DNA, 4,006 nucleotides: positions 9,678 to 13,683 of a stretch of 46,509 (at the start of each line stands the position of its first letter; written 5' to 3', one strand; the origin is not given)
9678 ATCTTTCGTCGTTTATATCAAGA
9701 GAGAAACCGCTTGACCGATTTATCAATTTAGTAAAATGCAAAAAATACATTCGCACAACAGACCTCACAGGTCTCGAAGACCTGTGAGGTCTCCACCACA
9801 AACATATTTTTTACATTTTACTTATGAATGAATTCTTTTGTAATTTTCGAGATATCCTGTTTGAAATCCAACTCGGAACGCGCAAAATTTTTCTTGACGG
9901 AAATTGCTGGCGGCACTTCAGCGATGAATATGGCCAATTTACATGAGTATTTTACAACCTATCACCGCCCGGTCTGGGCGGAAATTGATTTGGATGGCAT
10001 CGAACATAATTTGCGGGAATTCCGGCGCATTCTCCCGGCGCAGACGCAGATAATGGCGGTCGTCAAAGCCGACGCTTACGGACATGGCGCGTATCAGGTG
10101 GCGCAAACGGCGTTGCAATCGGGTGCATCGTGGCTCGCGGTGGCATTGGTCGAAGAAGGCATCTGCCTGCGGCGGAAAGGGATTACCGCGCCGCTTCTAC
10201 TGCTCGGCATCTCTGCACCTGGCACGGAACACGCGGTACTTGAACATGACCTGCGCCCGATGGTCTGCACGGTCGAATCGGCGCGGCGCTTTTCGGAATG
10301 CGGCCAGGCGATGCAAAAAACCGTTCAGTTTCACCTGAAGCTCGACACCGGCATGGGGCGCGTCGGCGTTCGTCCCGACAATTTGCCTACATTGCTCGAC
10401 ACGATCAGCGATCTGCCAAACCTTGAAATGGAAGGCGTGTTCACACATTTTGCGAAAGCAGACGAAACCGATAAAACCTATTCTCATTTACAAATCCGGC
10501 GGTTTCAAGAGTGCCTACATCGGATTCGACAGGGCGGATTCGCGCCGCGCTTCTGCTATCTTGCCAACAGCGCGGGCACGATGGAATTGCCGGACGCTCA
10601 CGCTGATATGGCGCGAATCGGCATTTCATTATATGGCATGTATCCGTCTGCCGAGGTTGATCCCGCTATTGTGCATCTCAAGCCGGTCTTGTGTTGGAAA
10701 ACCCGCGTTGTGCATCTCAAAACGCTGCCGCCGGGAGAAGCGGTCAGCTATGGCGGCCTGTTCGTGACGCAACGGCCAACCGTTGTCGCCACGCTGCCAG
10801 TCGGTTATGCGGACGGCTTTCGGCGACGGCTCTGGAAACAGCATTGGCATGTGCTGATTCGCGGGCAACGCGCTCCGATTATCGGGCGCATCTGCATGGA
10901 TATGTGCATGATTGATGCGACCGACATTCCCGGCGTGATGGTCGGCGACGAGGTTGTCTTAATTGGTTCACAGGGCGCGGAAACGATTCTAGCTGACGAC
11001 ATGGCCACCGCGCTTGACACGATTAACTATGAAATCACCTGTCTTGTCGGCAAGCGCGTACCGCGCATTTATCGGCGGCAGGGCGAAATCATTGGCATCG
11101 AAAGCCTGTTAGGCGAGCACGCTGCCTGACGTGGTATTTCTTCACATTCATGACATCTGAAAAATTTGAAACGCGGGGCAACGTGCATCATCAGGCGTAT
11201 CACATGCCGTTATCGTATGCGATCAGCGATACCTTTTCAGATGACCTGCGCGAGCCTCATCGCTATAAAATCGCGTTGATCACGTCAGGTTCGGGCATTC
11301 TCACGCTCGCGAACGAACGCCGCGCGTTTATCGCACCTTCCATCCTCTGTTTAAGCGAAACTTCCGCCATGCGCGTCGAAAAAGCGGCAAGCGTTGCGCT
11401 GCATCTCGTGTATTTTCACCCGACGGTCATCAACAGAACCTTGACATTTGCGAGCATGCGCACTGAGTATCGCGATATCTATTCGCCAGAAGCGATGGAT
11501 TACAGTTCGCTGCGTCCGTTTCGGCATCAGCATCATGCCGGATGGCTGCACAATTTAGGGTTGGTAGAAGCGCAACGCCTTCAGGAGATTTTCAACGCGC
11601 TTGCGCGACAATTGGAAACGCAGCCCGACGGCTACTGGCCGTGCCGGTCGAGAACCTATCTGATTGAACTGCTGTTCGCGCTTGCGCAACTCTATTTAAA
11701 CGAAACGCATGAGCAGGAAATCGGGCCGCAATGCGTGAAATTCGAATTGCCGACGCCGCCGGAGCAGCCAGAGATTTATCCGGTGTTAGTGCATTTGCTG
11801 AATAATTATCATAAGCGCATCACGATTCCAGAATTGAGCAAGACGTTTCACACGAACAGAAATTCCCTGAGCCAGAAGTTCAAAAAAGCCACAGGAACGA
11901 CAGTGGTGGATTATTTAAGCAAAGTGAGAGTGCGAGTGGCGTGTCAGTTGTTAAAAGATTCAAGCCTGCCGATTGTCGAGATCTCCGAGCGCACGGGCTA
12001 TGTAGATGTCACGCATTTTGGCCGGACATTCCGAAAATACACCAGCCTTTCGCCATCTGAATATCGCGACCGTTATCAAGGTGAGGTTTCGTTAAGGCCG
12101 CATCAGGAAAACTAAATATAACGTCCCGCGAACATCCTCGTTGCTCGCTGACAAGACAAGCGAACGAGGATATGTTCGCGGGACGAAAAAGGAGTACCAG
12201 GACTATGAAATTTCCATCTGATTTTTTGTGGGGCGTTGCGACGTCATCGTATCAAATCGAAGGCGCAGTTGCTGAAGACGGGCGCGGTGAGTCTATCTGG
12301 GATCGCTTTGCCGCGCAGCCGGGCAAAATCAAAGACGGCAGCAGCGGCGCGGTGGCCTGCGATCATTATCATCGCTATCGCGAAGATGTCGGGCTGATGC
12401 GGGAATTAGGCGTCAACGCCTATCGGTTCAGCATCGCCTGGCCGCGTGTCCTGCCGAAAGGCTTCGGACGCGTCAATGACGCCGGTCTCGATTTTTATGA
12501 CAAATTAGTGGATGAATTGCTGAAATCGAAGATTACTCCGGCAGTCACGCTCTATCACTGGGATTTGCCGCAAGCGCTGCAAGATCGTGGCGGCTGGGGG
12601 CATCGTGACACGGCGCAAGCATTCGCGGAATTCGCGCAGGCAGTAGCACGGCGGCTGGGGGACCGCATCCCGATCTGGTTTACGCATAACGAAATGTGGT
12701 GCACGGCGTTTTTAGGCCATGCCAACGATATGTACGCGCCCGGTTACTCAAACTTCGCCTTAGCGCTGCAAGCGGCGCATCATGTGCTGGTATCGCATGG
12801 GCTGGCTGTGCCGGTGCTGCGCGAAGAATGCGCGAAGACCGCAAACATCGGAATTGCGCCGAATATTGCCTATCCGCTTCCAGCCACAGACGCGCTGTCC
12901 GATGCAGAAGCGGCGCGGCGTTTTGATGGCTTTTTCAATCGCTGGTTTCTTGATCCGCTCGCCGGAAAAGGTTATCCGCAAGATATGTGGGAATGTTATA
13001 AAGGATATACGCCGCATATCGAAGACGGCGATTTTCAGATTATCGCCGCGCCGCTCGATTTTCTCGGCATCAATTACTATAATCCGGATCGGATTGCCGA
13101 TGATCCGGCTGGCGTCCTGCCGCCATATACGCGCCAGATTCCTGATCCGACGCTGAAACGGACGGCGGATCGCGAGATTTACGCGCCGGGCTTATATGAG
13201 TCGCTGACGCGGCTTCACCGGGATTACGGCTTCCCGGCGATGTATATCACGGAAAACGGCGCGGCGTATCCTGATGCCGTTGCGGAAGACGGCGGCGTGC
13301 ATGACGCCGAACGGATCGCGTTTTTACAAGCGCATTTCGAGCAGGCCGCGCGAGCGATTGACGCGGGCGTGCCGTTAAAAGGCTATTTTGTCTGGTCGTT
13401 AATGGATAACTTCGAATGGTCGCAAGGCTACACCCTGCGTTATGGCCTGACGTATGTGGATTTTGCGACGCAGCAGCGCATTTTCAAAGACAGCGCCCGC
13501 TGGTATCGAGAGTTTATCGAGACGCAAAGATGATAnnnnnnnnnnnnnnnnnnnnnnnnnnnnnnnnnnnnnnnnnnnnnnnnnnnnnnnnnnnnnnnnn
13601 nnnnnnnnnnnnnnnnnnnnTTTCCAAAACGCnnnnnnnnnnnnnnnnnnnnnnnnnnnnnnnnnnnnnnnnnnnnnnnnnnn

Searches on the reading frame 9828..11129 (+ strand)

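Call 70: search_protein_families(library=pfam, proteins=[window:9828-11129:+], max_evalue=0.00001)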
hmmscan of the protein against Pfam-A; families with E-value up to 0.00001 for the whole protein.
window:9828-11129:+ (433 aa): 2 families
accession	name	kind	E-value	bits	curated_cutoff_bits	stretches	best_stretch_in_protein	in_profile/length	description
PF01168.26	Ala_racemase_N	-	4.1e-72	242.9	24.1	1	53-273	1-220/220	Alanine racemase, N-terminal domain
PF00842.27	Ala_racemase_C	-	4.6e-49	165.7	25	1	287-415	1-127/127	Alanine racemase, C-terminal domain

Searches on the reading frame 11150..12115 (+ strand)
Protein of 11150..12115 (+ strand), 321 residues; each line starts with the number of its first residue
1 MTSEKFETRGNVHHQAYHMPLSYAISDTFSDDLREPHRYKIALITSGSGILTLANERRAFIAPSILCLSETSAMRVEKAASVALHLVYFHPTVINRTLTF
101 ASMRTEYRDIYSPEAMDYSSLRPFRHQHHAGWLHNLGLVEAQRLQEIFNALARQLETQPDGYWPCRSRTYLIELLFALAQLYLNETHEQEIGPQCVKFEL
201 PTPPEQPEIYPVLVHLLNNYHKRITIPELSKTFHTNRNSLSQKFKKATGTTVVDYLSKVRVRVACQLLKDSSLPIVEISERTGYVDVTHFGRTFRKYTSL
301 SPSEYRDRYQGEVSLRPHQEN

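Call 70: search_protein_families(library=pfam, proteins=[window:11150-12115:+], max_evalue=0.00001)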
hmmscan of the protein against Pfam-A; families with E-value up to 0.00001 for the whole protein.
window:11150-12115:+ (321 aa): 2 families
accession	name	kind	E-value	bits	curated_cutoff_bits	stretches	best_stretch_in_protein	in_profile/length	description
PF12833.13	HTH_18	-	1.6e-21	76.8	33.6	1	229-308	1-80/80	Helix-turn-helix domain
PF00165.29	HTH_AraC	-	2.8e-15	56.4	26.6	1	268-306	1-41/42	Bacterial regulatory helix-turn-helix proteins, AraC family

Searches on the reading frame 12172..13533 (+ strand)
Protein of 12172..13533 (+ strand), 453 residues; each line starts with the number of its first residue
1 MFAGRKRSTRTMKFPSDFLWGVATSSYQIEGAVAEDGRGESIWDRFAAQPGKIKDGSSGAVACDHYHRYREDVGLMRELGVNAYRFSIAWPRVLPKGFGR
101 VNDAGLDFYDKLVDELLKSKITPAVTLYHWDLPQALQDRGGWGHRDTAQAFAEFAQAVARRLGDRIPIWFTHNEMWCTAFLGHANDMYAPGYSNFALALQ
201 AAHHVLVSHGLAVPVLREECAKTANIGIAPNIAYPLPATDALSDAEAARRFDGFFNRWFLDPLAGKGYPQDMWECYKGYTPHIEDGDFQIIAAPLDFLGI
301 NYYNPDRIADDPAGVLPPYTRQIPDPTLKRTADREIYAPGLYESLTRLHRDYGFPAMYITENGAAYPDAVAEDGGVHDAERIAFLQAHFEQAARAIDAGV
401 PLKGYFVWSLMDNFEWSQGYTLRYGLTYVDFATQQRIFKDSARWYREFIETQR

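Call 70: search_protein_families(library=pfam, proteins=[window:12172-13533:+], max_evalue=0.00001)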
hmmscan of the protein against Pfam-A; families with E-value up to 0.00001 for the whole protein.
window:12172-13533:+ (453 aa): 1 family
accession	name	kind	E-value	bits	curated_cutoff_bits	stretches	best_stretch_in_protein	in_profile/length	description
PF00232.24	Glyco_hydro_1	-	1.2e-162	541.9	22.6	1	12-452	3-451/453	Glycosyl hydrolase family 1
